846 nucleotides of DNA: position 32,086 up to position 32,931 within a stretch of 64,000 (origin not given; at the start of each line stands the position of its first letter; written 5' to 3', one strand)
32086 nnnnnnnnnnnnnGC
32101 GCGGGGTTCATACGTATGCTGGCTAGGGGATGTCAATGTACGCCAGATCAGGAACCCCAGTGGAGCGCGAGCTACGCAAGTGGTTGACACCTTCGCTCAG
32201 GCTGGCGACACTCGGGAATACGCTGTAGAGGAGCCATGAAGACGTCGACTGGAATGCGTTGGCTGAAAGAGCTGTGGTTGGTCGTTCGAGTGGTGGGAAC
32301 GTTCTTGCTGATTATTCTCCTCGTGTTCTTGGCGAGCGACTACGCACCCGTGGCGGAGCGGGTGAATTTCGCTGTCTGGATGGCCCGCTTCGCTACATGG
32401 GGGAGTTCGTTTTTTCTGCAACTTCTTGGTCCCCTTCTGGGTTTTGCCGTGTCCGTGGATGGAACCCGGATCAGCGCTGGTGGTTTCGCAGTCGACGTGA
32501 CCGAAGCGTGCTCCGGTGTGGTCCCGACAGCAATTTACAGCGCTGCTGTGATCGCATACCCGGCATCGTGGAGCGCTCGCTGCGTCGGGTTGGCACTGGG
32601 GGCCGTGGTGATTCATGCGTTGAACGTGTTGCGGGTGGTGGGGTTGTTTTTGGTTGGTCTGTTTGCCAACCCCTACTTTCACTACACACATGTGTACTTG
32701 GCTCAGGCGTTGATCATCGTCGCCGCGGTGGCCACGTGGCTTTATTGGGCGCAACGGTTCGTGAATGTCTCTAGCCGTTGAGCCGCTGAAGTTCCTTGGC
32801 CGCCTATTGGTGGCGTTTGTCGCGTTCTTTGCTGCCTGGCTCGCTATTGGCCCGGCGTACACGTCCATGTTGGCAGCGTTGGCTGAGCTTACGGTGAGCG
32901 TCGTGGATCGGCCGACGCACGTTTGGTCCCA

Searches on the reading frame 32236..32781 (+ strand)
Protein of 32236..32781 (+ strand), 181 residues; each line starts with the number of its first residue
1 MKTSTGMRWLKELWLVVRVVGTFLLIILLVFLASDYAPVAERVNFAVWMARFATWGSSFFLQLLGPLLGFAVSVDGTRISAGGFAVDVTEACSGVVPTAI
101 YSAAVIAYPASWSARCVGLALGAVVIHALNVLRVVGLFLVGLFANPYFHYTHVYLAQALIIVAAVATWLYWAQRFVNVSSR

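Call 7: search_protein_families(library=ncbifam, proteins=[window:32236-32781:+], max_evalue=1)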
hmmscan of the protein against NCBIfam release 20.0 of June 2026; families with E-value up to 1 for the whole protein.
window:32236-32781:+ (181 aa): 12 families
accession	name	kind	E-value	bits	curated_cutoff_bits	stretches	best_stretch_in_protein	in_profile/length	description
TIGR04177.1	exosort_XrtH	exception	1.7e-24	86.6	86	1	18-172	2-152/158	exosortase H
NF046081.1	exosort_XrtX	exception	6.4e-17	62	170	1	26-177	13-164/168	exosortase X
TIGR04144.1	archaeo_VPXXXP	exception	3.6e-15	56.2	150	1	66-176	42-154/156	archaeosortase B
TIGR04300.1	exosort_XrtM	exception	9.2e-13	48.9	125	1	71-173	40-142/150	exosortase family protein XrtM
TIGR04178.1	exo_archaeo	signature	2.2e-12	47.1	23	1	86-171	1-93/97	exosortase/archaeosortase family protein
NF046083.1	exosort_XrtY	exception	2.8e-10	40.3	160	1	33-169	32-166/168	exosortase Y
TIGR04124.1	archaeo_artE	exception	4.2e-07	30.1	95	1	55-171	36-147/153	archaeosortase family protein ArtE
TIGR04125.1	exosort_PGF_TRM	exception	6.9e-07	29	75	1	36-149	92-205/271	archaeosortase A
TIGR04128.1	exoso_Fjoh_1448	exception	7.1e-07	29.6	90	1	82-175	79-172/174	exosortase family protein XrtF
TIGR03110.1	exosort_Gpos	exception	0.00018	21.5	102.75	1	44-163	45-167/187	exosortase family protein XrtG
NF033505.2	paceosortase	exception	0.00059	20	80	1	51-173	28-146/167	pacearchaeosortase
NF045528.1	heimosortase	equivalog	0.41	10.6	130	1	84-147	84-148/199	heimdallarchaeosortase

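Call 8: search_protein_families(library=pfam, proteins=[window:32236-32781:+], max_evalue=1)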
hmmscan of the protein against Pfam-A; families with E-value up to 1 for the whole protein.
window:32236-32781:+ (181 aa): 1 family
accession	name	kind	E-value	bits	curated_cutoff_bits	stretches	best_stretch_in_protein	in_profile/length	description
PF09721.15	Exosortase_EpsH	-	1.2e-08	35.1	25.7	1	13-171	102-251/254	Transmembrane exosortase (Exosortase_EpsH)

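Call 51: find_related_loci(query=A6, collection=genome_contigs, flank=10000)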
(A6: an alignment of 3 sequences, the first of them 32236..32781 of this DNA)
Query A6 (181 aa) in genome_contigs; peptide patterns used: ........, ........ (x = any residue, [..] = any of these).
177 stretches matched a pattern; 3 encode a relative of the query (tblastn E <= 1e-3); 3 distinct loci.
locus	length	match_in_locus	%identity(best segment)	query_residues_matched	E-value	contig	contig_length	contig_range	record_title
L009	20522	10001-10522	75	8-181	3e-83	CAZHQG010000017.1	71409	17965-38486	MAG TPA_asm: uncultured Candidatus Binatia bacterium isolate binchicken_co40_104 genome assembly, contig: NODE_362_lengt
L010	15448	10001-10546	65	2-180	1e-74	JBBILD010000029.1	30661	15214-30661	MAG: Myxococcales bacterium isolate SLS170214_bin_200 NODE_1177_length_30661_cov_2.95405, whole genome shotgun sequence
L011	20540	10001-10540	84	2-181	2e-95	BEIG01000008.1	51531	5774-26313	Bacterium HR30 DNA, contig: NODE_256_8, isolate: HRbin30, whole genome shotgun sequence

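Call 75: search_protein_families(library=ncbifam, proteins=[L010:10010-10552:+, L011:10004-10543:+], max_evalue=0.1)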
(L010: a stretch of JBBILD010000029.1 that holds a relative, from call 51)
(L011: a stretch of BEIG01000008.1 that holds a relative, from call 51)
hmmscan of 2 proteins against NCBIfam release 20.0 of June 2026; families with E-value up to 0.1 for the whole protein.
L010:10010-10552:+ (180 aa): 11 families
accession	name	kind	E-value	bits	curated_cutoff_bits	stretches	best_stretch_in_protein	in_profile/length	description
TIGR04177.1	exosort_XrtH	exception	1.2e-22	80.6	86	1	21-171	6-152/158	exosortase H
NF046081.1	exosort_XrtX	exception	1.3e-17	64.2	170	1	24-178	12-166/168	exosortase X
TIGR04144.1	archaeo_VPXXXP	exception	4.3e-12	46.2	150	1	77-173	56-152/156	archaeosortase B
TIGR04178.1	exo_archaeo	signature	1.5e-11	44.4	23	1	85-171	1-94/97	exosortase/archaeosortase family protein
TIGR04300.1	exosort_XrtM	exception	1.5e-10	41.7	125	1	81-171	51-141/150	exosortase family protein XrtM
TIGR04128.1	exoso_Fjoh_1448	exception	6.8e-07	29.7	90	1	81-175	79-173/174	exosortase family protein XrtF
TIGR04124.1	archaeo_artE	exception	7.6e-07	29.3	95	1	53-166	35-143/153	archaeosortase family protein ArtE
NF046083.1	exosort_XrtY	exception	1e-06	28.7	160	1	80-168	78-166/168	exosortase Y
TIGR03110.1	exosort_Gpos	exception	4.8e-05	23.4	102.75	1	85-164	88-169/187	exosortase family protein XrtG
NF033505.2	paceosortase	exception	6.7e-05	23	80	1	72-171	45-145/167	pacearchaeosortase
TIGR04125.1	exosort_PGF_TRM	exception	8.2e-05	22.2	75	1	77-148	136-205/271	archaeosortase A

L011:10004-10543:+ (179 aa): 12 families
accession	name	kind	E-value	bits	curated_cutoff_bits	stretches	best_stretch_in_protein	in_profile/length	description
TIGR04177.1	exosort_XrtH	exception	2e-24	86.4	86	1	16-170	2-152/158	exosortase H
NF046081.1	exosort_XrtX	exception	1.3e-17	64.2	170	1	23-174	12-163/168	exosortase X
TIGR04144.1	archaeo_VPXXXP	exception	1.4e-13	51.1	150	1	60-174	39-154/156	archaeosortase B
TIGR04300.1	exosort_XrtM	exception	2.6e-13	50.7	125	1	57-171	30-142/150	exosortase family protein XrtM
TIGR04178.1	exo_archaeo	signature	1.7e-12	47.5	23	1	84-169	1-93/97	exosortase/archaeosortase family protein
NF046083.1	exosort_XrtY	exception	2.6e-11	43.7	160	1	34-168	35-165/168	exosortase Y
TIGR04128.1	exoso_Fjoh_1448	exception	1.8e-08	34.8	90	1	14-173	8-172/174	exosortase family protein XrtF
TIGR04124.1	archaeo_artE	exception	3.8e-08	33.5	95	1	43-169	26-147/153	archaeosortase family protein ArtE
TIGR04125.1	exosort_PGF_TRM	exception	2.4e-07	30.5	75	1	34-147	92-205/271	archaeosortase A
TIGR03110.1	exosort_Gpos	exception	0.00042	20.3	102.75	1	43-160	46-166/187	exosortase family protein XrtG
NF033505.2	paceosortase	exception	0.00079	19.6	80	1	68-171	42-146/167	pacearchaeosortase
TIGR04293.1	archaeo_artF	exception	0.012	15.6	150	1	55-160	43-146/166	archaeosortase family protein ArtF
